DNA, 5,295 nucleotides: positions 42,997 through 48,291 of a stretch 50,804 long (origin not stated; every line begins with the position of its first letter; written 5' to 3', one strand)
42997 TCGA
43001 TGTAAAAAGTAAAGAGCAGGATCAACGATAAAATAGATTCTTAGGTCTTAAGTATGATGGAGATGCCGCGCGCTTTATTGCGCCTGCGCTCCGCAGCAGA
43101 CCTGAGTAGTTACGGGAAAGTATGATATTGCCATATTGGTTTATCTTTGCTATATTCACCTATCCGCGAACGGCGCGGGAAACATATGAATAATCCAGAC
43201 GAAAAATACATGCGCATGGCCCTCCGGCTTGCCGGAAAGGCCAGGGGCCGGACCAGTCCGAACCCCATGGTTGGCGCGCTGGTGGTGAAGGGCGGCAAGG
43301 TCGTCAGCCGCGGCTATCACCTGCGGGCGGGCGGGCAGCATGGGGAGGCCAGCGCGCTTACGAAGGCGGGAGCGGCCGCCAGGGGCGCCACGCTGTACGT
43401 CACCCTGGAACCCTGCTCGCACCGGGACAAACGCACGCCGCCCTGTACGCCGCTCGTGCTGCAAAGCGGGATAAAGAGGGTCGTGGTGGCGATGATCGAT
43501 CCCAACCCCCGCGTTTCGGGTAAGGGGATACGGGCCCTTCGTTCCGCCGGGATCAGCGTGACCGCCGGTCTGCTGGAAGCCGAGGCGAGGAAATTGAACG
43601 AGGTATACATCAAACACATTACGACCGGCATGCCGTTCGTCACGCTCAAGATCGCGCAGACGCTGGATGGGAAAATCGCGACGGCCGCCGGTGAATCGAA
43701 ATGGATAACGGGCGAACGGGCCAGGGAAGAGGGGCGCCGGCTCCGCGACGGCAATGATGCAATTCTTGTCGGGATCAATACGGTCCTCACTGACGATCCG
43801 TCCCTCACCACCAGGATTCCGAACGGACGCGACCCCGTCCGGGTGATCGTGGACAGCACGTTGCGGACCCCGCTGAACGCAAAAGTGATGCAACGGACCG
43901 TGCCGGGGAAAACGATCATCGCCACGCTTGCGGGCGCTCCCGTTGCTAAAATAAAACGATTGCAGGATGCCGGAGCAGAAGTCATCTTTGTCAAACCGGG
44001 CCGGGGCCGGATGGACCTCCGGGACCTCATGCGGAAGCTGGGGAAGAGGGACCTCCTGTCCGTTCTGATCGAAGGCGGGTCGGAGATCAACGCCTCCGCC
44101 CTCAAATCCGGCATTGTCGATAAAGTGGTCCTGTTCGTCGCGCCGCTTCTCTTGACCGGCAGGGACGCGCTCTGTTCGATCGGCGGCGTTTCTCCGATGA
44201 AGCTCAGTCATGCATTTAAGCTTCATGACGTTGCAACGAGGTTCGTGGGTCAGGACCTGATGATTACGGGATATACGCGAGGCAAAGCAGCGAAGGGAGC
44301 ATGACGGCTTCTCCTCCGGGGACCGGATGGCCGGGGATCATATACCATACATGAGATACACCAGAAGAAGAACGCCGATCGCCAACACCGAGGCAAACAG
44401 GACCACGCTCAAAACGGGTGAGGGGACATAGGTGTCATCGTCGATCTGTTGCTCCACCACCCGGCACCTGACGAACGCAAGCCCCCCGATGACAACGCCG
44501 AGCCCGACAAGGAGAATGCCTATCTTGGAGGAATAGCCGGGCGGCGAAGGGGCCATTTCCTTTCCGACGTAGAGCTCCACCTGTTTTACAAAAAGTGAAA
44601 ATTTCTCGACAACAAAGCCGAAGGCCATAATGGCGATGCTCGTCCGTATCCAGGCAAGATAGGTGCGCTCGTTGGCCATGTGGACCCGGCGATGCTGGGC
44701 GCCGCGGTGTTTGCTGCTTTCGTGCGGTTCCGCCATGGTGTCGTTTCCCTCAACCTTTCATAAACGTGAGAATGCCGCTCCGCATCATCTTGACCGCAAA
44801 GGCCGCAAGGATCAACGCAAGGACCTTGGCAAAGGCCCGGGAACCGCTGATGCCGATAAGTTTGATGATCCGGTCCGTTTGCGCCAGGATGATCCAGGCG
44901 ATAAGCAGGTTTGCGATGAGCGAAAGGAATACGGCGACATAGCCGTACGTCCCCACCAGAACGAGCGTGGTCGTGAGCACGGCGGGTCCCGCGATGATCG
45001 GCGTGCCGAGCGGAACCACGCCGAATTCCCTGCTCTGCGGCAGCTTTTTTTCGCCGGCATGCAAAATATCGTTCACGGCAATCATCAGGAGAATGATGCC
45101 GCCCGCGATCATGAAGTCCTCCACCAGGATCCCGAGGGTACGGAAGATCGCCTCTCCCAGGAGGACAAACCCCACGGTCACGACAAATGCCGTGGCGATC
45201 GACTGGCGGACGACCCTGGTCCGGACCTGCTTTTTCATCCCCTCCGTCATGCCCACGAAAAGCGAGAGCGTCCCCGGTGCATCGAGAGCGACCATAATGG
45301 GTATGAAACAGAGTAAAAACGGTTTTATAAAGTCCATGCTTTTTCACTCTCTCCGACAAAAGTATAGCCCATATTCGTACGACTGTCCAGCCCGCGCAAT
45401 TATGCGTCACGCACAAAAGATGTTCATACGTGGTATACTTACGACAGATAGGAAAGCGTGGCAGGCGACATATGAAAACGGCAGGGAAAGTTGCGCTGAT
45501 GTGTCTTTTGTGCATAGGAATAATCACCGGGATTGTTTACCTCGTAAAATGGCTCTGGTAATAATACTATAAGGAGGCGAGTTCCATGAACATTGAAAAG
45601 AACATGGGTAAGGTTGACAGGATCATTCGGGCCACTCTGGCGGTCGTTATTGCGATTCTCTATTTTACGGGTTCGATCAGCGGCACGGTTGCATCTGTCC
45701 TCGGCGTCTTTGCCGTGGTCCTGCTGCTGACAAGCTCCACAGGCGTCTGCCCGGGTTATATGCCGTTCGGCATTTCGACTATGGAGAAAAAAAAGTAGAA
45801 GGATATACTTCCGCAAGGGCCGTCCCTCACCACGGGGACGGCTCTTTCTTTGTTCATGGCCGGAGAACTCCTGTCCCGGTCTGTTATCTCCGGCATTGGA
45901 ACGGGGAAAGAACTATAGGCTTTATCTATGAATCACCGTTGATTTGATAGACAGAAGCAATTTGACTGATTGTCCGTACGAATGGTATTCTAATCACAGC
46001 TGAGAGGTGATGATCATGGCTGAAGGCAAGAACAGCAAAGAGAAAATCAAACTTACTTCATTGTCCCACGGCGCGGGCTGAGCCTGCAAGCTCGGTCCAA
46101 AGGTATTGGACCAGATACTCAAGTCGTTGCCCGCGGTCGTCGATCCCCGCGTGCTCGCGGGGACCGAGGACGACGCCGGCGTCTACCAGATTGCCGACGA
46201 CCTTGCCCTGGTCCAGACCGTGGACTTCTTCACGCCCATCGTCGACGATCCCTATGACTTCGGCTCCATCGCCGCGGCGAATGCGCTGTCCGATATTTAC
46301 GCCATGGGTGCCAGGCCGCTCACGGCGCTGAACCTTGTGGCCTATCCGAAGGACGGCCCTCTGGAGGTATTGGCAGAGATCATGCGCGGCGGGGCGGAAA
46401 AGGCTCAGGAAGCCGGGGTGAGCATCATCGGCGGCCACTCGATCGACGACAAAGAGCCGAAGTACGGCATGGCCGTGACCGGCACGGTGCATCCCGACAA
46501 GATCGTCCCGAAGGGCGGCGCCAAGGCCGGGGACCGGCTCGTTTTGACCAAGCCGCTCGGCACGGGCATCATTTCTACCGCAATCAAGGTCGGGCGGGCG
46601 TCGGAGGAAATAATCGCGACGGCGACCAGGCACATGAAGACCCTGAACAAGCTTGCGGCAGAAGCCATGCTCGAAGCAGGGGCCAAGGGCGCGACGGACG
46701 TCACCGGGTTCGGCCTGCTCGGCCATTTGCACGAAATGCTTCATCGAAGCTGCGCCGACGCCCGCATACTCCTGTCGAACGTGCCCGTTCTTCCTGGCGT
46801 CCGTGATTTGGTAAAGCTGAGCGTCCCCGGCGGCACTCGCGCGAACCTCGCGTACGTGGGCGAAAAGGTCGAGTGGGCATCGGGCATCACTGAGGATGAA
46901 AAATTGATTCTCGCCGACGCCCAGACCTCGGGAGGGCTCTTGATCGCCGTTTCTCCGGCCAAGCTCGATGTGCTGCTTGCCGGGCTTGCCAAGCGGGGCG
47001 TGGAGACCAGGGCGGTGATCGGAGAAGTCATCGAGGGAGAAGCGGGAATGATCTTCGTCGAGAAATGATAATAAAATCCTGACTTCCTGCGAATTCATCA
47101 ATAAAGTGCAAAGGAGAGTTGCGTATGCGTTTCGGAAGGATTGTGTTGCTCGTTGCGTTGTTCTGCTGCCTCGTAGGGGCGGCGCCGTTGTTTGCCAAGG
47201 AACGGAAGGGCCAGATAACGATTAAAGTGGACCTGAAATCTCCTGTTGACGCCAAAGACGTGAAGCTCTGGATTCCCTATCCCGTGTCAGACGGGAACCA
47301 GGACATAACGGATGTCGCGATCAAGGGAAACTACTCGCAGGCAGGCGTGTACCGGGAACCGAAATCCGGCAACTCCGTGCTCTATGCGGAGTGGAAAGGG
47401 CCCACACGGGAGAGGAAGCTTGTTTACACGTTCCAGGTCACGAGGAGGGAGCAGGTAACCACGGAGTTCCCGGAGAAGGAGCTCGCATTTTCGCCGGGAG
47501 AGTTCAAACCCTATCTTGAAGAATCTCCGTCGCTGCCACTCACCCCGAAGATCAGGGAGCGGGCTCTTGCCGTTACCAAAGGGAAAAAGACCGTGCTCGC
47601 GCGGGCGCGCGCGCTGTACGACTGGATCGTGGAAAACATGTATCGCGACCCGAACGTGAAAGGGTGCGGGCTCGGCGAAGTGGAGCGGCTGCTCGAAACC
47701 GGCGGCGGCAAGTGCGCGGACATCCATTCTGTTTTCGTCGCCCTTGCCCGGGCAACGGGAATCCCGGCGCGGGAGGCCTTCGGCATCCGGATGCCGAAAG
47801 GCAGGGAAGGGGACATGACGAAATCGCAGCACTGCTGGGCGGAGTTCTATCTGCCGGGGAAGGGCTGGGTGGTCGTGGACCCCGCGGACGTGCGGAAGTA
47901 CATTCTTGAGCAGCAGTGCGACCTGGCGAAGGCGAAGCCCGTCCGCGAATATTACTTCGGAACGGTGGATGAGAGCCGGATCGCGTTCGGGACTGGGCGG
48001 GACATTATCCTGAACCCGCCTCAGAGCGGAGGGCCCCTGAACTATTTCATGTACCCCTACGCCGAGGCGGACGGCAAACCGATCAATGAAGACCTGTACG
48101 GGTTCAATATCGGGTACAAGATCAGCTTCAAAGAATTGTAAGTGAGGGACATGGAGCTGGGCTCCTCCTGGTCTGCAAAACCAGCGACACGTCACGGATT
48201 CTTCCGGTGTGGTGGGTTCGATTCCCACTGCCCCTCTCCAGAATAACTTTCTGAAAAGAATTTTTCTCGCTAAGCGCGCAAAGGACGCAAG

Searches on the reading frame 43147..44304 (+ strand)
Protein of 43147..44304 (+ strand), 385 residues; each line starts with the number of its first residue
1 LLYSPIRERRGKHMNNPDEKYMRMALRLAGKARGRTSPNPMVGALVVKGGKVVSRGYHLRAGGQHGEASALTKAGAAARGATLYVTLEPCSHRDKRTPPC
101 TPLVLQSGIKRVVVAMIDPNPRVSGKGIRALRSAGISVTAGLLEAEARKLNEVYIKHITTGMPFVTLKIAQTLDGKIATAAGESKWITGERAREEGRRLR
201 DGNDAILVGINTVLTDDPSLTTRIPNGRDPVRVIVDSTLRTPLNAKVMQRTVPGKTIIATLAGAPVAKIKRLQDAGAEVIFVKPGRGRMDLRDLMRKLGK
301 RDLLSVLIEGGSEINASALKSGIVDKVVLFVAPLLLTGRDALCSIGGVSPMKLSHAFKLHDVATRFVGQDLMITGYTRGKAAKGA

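Call 13: search_protein_families(library=pfam, proteins=[window:43147-44304:+])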
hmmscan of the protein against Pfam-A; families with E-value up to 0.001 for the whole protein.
window:43147-44304:+ (385 aa): 4 families
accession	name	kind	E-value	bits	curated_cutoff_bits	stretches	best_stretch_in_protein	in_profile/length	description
PF01872.23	RibD_C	-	2.2e-48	165.1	24.1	1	163-359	1-183/197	RibD C-terminal domain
PF00383.29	dCMP_cyt_deam_1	-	1.3e-19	70.4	25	1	17-116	3-102/102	Cytidine and deoxycytidylate deaminase zinc-binding region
PF14437.12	MafB19-deam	-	6.7e-12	45.9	27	1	18-125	3-110/142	MafB19-like deaminase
PF18785.7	Inv-AAD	-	2.1e-07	31.3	26.5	1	51-139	11-115/129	Invertebrate-AID/APOBEC-deaminase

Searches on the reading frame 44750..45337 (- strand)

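Call 13: search_protein_families(library=pfam, proteins=[window:44750-45337:-])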
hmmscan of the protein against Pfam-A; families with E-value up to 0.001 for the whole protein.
window:44750-45337:- (195 aa): 1 family
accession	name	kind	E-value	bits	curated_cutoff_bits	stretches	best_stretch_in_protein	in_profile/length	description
PF01914.23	MarC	-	3.4e-33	115.2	23.9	1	7-192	4-202/203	MarC family integral membrane protein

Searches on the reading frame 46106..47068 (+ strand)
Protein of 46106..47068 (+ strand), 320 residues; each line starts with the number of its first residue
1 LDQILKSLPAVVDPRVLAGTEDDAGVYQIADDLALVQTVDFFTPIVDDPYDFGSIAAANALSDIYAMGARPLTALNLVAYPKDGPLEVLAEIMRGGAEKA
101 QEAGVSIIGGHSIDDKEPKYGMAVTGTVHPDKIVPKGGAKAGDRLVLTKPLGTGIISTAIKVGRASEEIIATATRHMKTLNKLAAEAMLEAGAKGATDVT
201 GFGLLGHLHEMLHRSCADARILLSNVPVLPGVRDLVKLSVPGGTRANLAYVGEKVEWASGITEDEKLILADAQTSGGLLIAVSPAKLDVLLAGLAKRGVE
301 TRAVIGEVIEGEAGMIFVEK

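Call 13: search_protein_families(library=pfam, proteins=[window:46106-47068:+])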
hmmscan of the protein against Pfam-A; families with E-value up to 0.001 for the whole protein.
window:46106-47068:+ (320 aa): 2 families
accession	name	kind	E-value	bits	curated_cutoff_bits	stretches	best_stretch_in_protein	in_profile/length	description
PF00586.29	AIRS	-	9.5e-31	107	24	1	22-128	2-112/112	AIR synthase related protein, N-terminal domain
PF02769.27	AIRS_C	-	8.2e-18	65.5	23.1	1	140-314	1-151/156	AIR synthase related protein, C-terminal domain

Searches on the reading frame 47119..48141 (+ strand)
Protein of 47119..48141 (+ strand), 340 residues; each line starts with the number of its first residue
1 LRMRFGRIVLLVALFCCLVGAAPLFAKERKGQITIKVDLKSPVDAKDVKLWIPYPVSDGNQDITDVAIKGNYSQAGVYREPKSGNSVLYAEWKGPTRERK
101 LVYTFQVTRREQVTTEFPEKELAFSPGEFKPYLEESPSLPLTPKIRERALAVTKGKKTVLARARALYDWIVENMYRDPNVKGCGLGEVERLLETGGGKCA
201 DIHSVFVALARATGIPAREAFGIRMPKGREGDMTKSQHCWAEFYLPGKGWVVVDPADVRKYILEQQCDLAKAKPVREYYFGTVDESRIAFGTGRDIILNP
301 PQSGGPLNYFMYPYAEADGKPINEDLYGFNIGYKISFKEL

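Call 13: search_protein_families(library=pfam, proteins=[window:47119-48141:+])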
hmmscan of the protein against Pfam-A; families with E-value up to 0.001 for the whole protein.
window:47119-48141:+ (340 aa): 1 family
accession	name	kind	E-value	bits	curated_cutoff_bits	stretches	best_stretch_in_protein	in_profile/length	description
PF01841.26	Transglut_core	-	2.6e-26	92.4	23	1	149-255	4-108/108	Transglutaminase-like superfamily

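Call 17: find_encoding_contigs(protein=window:47119-48141:+, flank=10000, max_places=10)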
Protein window:47119-48141:+ (340 aa): no gene with exactly this product is on record in the collection.

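Call 19: find_homologous_proteins(query=window:47119-48141:+, max_evalue=1e-20)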
Query window:47119-48141:+ (340 aa): 4446 proteins with E <= 1e-20 among 7508 candidates; the best 120 are listed.
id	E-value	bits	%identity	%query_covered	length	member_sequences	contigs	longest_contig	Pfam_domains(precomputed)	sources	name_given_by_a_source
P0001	5.2e-212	721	91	99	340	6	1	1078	PF01841.26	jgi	jgi:transglutaminase-like putative cysteine protease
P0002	1.2e-193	661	83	99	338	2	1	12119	PF01841.26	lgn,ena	-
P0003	1.1e-165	569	74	96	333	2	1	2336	PF01841.26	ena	-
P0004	5.3e-161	553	71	98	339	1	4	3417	PF01841.26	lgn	-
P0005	6.3e-159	547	71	94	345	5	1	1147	PF01841.26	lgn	-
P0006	3.0e-158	544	71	93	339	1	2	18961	PF01841.26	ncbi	-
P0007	4.5e-158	544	71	92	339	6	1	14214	PF01841.26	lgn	-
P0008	8.7e-157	540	69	96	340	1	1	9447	PF01841.26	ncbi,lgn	-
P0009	1.6e-156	539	71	93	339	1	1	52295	PF01841.26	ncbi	-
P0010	2.1e-156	538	67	98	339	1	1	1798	PF01841.26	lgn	-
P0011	2.3e-156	538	69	98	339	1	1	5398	PF01841.26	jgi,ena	-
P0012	4.5e-156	537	72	93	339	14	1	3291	PF01841.26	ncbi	-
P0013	5.9e-156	537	68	99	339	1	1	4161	PF01841.26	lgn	-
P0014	9.5e-156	536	68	100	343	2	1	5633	PF01841.26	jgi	jgi:transglutaminase-like putative cysteine protease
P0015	3.3e-155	534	71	96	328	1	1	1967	PF01841.26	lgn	-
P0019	9.3e-155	533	68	99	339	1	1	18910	PF01841.26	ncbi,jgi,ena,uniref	ncbi:transglutaminase-like domain-containing protein [Dissulfurispira sp.]|uniref:transglutaminase-l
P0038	5.1e-150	517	68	97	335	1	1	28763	PF01841.26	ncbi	ncbi:MAG: transglutaminase-like domain-containing protein [Thermodesulfovibrionales bacterium]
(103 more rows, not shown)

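Call 20: find_encoding_contigs(protein=P0002, flank=6000, max_places=3)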
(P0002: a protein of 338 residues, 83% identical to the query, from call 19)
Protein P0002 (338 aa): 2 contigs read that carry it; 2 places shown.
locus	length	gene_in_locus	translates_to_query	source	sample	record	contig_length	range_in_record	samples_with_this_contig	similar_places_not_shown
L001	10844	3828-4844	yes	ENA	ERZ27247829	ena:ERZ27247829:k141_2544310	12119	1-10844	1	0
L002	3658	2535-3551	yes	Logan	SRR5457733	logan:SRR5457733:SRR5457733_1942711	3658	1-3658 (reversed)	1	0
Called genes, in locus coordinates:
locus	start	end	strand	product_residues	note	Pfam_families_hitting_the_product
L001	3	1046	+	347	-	?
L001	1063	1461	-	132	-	PF02656:DUF202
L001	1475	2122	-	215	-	PF01914:MarC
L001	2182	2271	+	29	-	-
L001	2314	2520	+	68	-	-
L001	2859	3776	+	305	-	PF00586:AIRS, PF02769:AIRS_C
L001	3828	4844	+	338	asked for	PF01841:Transglut_core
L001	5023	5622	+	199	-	PF01206:TusA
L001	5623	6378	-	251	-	PF13511:DUF4124, PF01464:SLT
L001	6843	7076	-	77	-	PF13683:rve_3 (faint)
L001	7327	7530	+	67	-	PF00313:CSD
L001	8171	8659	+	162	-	-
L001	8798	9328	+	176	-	PF24838:8xMP (weak)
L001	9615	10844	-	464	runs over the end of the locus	PF00270:DEAD, PF04851:ResIII (weak), PF00271:Helicase_C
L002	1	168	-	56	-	?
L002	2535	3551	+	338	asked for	PF01841:Transglut_core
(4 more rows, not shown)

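Call 21: find_encoding_contigs(protein=P0009, flank=6000, max_places=3)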
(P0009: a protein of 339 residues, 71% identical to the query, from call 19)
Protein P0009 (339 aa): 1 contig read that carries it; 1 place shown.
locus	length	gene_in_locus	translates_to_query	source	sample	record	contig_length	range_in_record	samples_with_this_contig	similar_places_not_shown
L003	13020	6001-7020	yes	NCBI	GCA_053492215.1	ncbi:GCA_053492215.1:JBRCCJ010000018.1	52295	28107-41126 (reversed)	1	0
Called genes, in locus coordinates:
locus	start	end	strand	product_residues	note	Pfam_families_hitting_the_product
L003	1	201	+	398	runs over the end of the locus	PF12704:MacB_PCD (weak), PF02687:FtsX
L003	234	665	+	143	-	PF04314:LpqE-like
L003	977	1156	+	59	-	-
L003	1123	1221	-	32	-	-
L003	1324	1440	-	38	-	-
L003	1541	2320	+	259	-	PF09719:C_GCAxxG_C_C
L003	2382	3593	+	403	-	PF21783:YNCE (faint), PF23414:Beta-prop_EML_2 (faint), PF25174:Beta-prop_THOC3 (weak), PF06433:Me-amine-dh_H (faint), PF10282:Lactonase (faint), PF25175:Beta-prop_WDR5 (faint), PF02239:Cytochrom_D1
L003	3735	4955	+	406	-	PF03264:Cytochrom_NNT (faint), PF14537:Cytochrom_c3_2 (faint), PF22113:Mtrc-MtrF_II-IV_dom (faint), PF13435:Cytochrome_C554 (faint)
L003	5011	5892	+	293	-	PF04463:2-thiour_desulf, PF08349:DUF1722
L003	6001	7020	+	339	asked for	PF01841:Transglut_core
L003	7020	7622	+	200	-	PF01206:TusA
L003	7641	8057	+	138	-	PF00581:Rhodanese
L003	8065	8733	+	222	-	PF00535:Glycos_transf_2, PF10111:Glyco_tranf_2_2 (faint), PF13641:Glyco_tranf_2_3 (weak)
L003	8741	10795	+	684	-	PF13489:Methyltransf_23, PF01209:Ubie_methyltran, PF08241:Methyltransf_11, PF08242:Methyltransf_12, PF13649:Methyltransf_25, PF13847:Methyltransf_31, PF08241:Methyltransf_11, PF13847:Methyltransf_31, +4 more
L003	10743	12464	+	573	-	PF12838:Fer4_7 (faint), PF13183:Fer4_8 (faint), PF13237:Fer4_10 (weak), PF13534:Fer4_17 (faint), PF02754:CCG (faint), PF09335:VTT_dom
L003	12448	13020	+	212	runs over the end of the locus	PF01983:CofC (weak), PF09837:DUF2064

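Call 22: find_encoding_contigs(protein=P0019, flank=6000, max_places=3)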
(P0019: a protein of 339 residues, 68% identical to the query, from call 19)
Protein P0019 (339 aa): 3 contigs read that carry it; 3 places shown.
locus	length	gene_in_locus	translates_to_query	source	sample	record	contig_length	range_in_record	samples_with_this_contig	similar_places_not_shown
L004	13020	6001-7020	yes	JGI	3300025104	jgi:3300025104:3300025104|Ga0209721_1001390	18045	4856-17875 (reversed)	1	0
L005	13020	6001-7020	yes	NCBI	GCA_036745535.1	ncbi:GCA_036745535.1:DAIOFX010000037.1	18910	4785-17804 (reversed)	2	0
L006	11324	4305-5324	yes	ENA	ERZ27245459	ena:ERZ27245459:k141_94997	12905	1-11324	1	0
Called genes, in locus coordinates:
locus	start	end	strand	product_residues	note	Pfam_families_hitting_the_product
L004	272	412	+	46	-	-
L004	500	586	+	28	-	-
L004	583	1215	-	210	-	PF13353:Fer4_12 (weak), PF04055:Radical_SAM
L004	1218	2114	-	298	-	PF04307:YdjM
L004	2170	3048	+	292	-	PF00126:HTH_1, PF03466:LysR_substrate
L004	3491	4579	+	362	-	PF04143:Sulf_transp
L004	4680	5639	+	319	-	PF03264:Cytochrom_NNT (faint), PF14522:Cytochrome_C7 (faint), PF13435:Cytochrome_C554 (faint), PF22113:Mtrc-MtrF_II-IV_dom (weak)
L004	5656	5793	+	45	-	-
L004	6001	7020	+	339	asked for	PF01841:Transglut_core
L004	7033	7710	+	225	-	PF27149:YdjY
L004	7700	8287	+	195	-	PF01206:TusA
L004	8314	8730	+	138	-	PF00581:Rhodanese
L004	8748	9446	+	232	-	PF00535:Glycos_transf_2, PF10111:Glyco_tranf_2_2, PF13641:Glyco_tranf_2_3 (weak)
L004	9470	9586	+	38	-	-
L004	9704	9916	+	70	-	-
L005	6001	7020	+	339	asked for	PF01841:Transglut_core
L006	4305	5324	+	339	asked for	PF01841:Transglut_core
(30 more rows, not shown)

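Call 23: find_encoding_contigs(protein=P0038, flank=6000, max_places=3)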
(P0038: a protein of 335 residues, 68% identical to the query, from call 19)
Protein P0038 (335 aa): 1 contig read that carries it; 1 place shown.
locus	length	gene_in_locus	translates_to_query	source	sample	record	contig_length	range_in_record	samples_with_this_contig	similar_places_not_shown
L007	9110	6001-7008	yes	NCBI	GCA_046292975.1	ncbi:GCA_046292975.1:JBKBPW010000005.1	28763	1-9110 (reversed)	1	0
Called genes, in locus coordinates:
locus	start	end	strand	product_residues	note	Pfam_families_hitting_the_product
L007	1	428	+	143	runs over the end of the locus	PF04314:LpqE-like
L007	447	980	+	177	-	PF04463:2-thiour_desulf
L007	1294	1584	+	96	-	-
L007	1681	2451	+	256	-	PF09719:C_GCAxxG_C_C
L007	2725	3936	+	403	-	PF21783:YNCE (faint), PF23414:Beta-prop_EML_2 (faint), PF25174:Beta-prop_THOC3 (weak), PF06433:Me-amine-dh_H (faint), PF10282:Lactonase (faint), PF25175:Beta-prop_WDR5 (faint), PF02239:Cytochrom_D1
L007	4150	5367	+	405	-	PF22113:Mtrc-MtrF_II-IV_dom (faint)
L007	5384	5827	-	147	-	PF03013:Pyr_excise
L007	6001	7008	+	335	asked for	PF01841:Transglut_core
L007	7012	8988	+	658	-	PF04055:Radical_SAM, PF12345:DUF3641, PF13489:Methyltransf_23, PF01209:Ubie_methyltran, PF08241:Methyltransf_11, PF08242:Methyltransf_12, PF13649:Methyltransf_25, PF13847:Methyltransf_31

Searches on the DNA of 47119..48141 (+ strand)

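Call 60: search_rna_families(sources=[L001, L009, L015, L018, L032, L041, L048, L068, L069, L089, L094, L104, L108, L120, L122, L024, L031, L016], threshold=gathering)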
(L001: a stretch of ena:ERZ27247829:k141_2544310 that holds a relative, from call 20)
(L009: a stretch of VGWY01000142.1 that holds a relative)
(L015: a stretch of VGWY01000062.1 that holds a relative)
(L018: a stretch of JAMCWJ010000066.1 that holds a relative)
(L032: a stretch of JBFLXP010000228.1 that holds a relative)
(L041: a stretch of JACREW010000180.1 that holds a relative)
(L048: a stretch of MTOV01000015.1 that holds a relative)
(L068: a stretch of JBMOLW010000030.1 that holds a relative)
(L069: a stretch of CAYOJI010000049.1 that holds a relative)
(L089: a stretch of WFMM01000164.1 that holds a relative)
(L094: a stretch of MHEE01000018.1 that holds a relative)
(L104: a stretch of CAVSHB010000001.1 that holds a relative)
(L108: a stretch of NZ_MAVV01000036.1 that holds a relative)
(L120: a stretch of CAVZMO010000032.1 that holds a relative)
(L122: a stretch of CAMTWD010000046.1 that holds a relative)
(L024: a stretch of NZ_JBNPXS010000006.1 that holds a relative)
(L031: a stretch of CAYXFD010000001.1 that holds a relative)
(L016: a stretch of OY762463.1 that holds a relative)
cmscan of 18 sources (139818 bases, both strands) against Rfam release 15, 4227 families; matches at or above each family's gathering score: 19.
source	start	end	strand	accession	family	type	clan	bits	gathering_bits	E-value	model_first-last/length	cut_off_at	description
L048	3094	3184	+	RF01852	tRNA-Sec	Gene; tRNA;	CL00001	66.7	47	4.4e-11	1-91/91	no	Selenocysteine transfer RNA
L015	2127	2219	+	RF01852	tRNA-Sec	Gene; tRNA;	CL00001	63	47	4.1e-10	1-91/91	no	Selenocysteine transfer RNA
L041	3126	3216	+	RF01852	tRNA-Sec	Gene; tRNA;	CL00001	63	47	4.2e-10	1-91/91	no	Selenocysteine transfer RNA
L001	6626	6699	+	RF00005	tRNA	Gene; tRNA;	CL00001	61.5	29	1.5e-10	1-71/71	no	tRNA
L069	1681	1775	-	RF01852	tRNA-Sec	Gene; tRNA;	CL00001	61.1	47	1.3e-09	1-91/91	no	Selenocysteine transfer RNA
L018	1398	1489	+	RF01852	tRNA-Sec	Gene; tRNA;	CL00001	60.3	47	2.1e-09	1-91/91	no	Selenocysteine transfer RNA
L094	7600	7691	-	RF01852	tRNA-Sec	Gene; tRNA;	CL00001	60.3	47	2.1e-09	1-91/91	no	Selenocysteine transfer RNA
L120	2162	2254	-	RF01852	tRNA-Sec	Gene; tRNA;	CL00001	60.1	47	2.3e-09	1-91/91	no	Selenocysteine transfer RNA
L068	4648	4737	-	RF01852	tRNA-Sec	Gene; tRNA;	CL00001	59.4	47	3.6e-09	1-91/91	no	Selenocysteine transfer RNA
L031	2289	2377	+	RF01852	tRNA-Sec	Gene; tRNA;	CL00001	58.8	47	5e-09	1-91/91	no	Selenocysteine transfer RNA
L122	4461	4561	-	RF01852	tRNA-Sec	Gene; tRNA;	CL00001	58.4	47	6.3e-09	1-91/91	no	Selenocysteine transfer RNA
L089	763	857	+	RF01852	tRNA-Sec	Gene; tRNA;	CL00001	58.2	47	7.1e-09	1-91/91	no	Selenocysteine transfer RNA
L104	6769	6859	-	RF01852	tRNA-Sec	Gene; tRNA;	CL00001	57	47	1.5e-08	1-91/91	no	Selenocysteine transfer RNA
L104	1767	1857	-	RF01852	tRNA-Sec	Gene; tRNA;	CL00001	55.4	47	3.8e-08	1-91/91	no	Selenocysteine transfer RNA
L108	2910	3007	+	RF01852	tRNA-Sec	Gene; tRNA;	CL00001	55.1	47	4.6e-08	1-91/91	no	Selenocysteine transfer RNA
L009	2455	2547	+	RF01852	tRNA-Sec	Gene; tRNA;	CL00001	54.2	47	7.8e-08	1-91/91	no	Selenocysteine transfer RNA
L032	4332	4422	-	RF01852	tRNA-Sec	Gene; tRNA;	CL00001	54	47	9.1e-08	1-91/91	no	Selenocysteine transfer RNA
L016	7212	7300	-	RF01852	tRNA-Sec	Gene; tRNA;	CL00001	52.8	47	1.9e-07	1-91/91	no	Selenocysteine transfer RNA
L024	2247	2339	-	RF01852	tRNA-Sec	Gene; tRNA;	CL00001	50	47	9.8e-07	1-91/91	no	Selenocysteine transfer RNA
